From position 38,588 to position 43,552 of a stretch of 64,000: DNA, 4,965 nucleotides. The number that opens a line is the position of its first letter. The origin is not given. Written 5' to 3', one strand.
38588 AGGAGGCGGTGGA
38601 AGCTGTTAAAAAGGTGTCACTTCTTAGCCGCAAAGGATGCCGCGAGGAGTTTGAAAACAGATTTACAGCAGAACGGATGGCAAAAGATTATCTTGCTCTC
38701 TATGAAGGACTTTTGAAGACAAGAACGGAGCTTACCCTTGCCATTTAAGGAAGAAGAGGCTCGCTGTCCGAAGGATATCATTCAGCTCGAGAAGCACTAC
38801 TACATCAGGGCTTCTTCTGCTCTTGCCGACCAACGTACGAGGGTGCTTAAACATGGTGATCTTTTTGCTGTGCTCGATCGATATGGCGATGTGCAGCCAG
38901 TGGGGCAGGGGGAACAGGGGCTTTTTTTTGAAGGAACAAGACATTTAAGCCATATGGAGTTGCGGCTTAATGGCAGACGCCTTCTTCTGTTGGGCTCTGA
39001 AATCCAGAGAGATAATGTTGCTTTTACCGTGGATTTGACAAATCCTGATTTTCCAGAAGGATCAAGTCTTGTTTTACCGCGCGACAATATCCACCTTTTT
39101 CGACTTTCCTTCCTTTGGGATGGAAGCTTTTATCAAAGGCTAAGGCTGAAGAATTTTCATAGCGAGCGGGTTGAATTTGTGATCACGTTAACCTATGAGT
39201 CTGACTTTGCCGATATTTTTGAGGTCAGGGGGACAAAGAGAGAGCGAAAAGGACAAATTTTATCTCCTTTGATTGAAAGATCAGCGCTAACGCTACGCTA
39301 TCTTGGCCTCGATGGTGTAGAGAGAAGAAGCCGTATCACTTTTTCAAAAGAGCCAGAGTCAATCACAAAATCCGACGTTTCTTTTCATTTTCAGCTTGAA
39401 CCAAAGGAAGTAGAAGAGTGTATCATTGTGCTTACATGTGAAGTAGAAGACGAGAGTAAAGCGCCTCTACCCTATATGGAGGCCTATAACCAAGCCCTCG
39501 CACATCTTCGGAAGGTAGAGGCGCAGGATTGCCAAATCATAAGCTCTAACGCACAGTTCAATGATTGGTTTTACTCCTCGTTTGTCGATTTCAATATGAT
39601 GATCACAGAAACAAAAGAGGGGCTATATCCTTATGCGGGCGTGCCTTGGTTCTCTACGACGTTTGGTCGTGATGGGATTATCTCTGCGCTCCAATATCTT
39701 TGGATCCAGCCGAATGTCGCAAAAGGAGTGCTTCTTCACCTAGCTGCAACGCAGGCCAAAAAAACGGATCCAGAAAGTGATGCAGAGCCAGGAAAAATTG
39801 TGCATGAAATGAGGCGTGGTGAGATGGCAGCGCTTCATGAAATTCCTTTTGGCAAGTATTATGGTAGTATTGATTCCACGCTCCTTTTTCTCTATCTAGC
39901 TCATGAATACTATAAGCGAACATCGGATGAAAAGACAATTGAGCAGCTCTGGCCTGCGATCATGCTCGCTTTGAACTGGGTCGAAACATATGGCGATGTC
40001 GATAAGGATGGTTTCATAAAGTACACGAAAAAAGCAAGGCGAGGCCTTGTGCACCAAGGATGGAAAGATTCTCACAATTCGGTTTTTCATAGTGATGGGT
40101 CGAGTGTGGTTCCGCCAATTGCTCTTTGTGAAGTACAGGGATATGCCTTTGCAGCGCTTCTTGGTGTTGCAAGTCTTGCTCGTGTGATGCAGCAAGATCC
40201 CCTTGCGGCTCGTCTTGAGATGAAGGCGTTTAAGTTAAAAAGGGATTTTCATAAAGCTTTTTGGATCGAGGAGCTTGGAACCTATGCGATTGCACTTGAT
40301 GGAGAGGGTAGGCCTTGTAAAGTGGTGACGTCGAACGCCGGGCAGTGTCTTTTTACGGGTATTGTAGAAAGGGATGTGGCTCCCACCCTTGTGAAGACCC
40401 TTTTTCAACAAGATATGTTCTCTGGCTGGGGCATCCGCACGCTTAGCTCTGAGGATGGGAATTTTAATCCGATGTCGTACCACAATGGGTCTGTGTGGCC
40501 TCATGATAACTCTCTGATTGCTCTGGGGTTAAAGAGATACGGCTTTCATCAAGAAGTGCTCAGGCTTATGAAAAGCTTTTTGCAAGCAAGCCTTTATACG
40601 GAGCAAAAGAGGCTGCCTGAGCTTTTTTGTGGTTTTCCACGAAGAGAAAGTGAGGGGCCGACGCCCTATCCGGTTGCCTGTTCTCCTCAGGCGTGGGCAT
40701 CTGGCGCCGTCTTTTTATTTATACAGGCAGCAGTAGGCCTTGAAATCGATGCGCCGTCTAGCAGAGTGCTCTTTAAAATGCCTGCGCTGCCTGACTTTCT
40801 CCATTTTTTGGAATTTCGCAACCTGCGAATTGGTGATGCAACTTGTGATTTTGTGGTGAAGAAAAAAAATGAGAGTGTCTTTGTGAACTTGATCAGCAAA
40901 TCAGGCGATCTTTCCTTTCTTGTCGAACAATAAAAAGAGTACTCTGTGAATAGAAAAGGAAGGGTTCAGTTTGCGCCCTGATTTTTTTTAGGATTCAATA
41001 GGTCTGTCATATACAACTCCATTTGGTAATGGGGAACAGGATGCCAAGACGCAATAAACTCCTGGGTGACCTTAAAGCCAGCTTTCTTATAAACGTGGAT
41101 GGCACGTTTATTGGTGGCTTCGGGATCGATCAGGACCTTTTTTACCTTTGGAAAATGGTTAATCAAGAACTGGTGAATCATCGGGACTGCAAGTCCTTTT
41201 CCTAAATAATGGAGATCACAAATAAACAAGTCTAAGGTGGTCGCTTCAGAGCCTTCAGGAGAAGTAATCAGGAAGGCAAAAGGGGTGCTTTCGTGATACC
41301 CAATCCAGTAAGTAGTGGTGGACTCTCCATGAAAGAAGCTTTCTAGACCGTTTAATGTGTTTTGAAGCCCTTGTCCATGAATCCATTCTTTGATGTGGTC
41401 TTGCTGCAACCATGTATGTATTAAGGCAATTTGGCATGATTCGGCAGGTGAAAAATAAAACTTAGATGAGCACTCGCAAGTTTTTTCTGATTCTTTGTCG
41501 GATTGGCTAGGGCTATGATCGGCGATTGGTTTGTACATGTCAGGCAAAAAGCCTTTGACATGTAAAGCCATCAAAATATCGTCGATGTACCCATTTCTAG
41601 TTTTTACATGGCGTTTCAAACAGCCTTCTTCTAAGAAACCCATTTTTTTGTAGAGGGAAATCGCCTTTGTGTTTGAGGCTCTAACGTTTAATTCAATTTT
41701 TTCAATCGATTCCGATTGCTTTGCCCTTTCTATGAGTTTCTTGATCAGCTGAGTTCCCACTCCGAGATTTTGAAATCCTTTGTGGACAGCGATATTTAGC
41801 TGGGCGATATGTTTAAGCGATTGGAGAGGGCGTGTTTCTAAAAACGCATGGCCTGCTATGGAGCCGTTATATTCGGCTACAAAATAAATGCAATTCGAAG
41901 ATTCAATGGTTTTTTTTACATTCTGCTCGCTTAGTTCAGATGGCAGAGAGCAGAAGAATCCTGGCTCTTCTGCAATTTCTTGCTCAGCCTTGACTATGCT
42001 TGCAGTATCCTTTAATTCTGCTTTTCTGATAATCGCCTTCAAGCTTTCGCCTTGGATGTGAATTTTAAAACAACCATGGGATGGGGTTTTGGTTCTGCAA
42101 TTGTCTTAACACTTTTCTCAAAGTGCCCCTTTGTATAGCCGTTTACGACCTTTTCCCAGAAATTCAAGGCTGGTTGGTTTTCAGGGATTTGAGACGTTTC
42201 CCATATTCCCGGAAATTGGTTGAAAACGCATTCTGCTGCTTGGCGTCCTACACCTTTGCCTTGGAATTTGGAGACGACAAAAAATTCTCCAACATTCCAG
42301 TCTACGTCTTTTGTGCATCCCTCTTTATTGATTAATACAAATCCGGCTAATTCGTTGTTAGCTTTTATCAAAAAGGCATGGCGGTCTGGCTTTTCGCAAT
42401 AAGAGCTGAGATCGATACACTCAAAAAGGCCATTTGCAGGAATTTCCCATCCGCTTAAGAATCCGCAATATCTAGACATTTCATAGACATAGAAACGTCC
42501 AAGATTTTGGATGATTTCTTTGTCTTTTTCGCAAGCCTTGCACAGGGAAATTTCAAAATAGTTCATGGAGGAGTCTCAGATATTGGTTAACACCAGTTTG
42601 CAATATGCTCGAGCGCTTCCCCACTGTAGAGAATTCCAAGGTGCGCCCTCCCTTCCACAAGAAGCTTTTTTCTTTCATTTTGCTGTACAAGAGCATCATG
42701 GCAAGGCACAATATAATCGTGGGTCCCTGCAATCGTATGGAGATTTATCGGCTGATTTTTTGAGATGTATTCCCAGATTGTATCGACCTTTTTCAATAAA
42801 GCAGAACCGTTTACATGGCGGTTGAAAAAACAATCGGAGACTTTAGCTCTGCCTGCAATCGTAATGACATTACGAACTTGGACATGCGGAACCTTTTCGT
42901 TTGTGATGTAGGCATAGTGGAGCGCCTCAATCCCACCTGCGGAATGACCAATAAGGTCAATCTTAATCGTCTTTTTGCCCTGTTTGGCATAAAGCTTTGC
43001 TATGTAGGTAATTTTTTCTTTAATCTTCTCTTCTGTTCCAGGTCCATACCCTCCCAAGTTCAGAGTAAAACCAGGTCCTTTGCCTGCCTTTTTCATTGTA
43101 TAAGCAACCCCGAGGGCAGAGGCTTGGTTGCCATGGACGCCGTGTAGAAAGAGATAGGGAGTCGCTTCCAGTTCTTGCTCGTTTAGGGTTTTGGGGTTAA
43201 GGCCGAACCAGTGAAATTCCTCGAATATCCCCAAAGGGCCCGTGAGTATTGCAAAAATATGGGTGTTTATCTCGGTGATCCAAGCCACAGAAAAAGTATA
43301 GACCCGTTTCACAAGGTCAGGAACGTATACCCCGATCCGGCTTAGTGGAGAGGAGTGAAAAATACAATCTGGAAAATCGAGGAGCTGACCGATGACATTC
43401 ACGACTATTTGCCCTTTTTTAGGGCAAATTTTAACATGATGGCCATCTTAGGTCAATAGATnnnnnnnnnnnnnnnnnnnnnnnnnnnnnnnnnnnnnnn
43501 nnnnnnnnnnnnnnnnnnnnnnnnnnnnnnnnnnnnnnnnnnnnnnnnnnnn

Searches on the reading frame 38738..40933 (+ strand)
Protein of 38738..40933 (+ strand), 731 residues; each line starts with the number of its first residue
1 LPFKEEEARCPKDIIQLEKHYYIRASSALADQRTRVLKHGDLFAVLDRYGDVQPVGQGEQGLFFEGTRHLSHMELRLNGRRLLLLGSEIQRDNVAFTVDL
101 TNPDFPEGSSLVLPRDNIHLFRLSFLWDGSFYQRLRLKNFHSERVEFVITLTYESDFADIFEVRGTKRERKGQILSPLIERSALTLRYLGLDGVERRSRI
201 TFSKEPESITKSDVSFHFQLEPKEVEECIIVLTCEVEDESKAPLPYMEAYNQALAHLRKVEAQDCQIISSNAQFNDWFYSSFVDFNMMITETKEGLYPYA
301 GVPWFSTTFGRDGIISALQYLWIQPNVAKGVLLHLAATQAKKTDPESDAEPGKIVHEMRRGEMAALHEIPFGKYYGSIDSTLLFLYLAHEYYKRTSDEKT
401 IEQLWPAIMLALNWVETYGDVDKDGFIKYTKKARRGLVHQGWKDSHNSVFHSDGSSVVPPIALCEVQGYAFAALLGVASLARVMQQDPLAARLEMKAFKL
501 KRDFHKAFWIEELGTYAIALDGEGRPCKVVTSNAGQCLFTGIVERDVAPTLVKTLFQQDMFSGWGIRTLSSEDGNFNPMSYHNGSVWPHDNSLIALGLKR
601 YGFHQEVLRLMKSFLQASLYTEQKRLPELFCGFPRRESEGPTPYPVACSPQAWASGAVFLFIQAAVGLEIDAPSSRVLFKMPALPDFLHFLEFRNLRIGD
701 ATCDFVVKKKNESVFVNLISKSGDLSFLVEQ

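Call 19: search_protein_families(library=pfam, proteins=[window:38738-40933:+], max_evalue=0.00001)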
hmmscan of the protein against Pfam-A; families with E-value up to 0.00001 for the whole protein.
window:38738-40933:+ (731 aa): 3 families
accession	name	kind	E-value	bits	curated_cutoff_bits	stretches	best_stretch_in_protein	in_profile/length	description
PF14742.11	GDE_N_bis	-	1.6e-59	201.4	22.1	1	37-225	1-188/194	N-terminal domain of (some) glycogen debranching enzymes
PF22422.2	MGH1-like_GH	-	5.7e-17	62.8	27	1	385-618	71-328/356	Mannosylglycerate hydrolase MGH1-like glycoside hydrolase domain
PF06202.20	GDE_C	-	1.9e-13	50.6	21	1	372-658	74-365/367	Amylo-alpha-1,6-glucosidase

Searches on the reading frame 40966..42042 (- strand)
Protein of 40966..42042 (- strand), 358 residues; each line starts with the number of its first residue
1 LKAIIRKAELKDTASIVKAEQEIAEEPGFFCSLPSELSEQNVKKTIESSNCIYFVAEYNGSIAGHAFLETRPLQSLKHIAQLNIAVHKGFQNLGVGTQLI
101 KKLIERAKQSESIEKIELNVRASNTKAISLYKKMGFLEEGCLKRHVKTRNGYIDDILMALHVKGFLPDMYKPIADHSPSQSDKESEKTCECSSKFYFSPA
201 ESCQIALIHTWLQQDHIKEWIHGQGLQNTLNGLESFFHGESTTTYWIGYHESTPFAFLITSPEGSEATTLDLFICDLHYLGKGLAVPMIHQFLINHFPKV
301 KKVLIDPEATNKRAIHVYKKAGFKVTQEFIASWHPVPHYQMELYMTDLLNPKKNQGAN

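Call 20: search_protein_families(library=ncbifam, proteins=[window:40966-42042:-], max_evalue=0.00001)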
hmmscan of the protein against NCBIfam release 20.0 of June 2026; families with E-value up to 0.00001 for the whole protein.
window:40966-42042:- (358 aa): 24 families
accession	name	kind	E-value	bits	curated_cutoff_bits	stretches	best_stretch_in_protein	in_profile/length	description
TIGR01575.1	rimI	equivalog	2.6e-24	85.8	86.4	1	38-150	19-126/132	ribosomal protein S18-alanine N-acetyltransferase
NF012165.0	AAC_6p_set_A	equivalog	1.4e-18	67.3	280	1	204-327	10-151/177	aminoglycoside 6'-N-acetyltransferase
NF007527.0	PRK10140.1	equivalog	3.8e-18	65.9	236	1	3-159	4-159/162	N-acetyltransferase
TIGR04431.1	N6_acetyl_AAC6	equivalog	1.4e-17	63.9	260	1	204-330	17-160/184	AacA4 family aminoglycoside N(6')-acetyltransferase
NF007025.1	PRK09491.1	equivalog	2.2e-16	60.1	173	1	76-161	60-144/145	ribosomal protein S18-alanine N-acetyltransferase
NF033074.0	AAC_6p_Ib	exception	2.7e-15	56.5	400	0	270-325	99-156/184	AAC(6')-Ib family aminoglycoside 6'-N-acetyltransferase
NF000135.2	AAC_6p_IIc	exception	1.1e-14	54.7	415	0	89-140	107-158/193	aminoglycoside N-acetyltransferase AAC(6')-IIc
NF000048.1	AAC_6p_A40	exception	5.5e-14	52.1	400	1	205-327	18-158/184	aminoglycoside 6'-N-acetyltransferase AacA40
NF011709.0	PRK15130.1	equivalog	2.4e-13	50.3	218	1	36-169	43-173/186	spermidine N1-acetyltransferase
NF040503.1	resist_ArsN1a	equivalog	4.3e-13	49.3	170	1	5-158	1-155/159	arsinothricin resistance N-acetyltransferase ArsN1 family A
TIGR03585.1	PseH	equivalog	8e-13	48.8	93.1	1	44-158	44-155/156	UDP-4-amino-4,6-dideoxy-N-acetyl-beta-L-altrosamine N-acetyltransferase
NF053587.1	SpmdActasePaiA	equivalog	2.2e-12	47.1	250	1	39-141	47-152/172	spermidine/spermine N(1)-acetyltransferase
NF000118.3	AAC_6p_A31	exception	2.7e-12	46.9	385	0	273-330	90-148/172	aminoglycoside N-acetyltransferase AAC(6')-31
NF033693.0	AAC_6p_Ie_fam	exception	6.3e-11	42.7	340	0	269-328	97-158/179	AAC(6')-Ie family aminoglycoside N-acetyltransferase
NF000431.1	AAC_6p_Ian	exception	2.8e-10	40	400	0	268-325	94-153/190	aminoglycoside N-acetyltransferase AAC(6')-Ian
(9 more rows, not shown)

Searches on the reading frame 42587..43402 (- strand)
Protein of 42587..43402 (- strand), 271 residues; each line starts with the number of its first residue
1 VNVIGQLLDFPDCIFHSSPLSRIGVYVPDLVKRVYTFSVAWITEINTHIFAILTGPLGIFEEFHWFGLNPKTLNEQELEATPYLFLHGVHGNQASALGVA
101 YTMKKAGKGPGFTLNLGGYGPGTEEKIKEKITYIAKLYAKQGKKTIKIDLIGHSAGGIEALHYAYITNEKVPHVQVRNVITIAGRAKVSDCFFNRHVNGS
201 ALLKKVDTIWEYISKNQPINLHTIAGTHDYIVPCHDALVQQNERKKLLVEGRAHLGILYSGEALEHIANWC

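Call 21: search_protein_families(library=ncbifam, proteins=[window:42587-43402:-], max_evalue=0.00001)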
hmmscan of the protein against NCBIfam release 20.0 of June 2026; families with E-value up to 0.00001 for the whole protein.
window:42587-43402:- (271 aa): 0 families

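Call 73: search_protein_families(library=pfam, proteins=[window:42587-43402:-], max_evalue=0.001)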
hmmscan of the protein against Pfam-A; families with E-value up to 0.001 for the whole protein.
window:42587-43402:- (271 aa): 3 families
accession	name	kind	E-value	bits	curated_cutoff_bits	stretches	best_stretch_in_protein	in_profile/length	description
PF07819.20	PGAP1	-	3.1e-09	37.4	24.3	1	127-235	72-183/233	PGAP1-like alpha/beta domain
PF06028.17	DUF915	-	2.9e-05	24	22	0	146-185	103-142/255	Alpha/beta hydrolase of unknown function (DUF915)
PF08538.16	DUF1749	-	3.3e-05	23.6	24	1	117-206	73-163/299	Protein of unknown function (DUF1749)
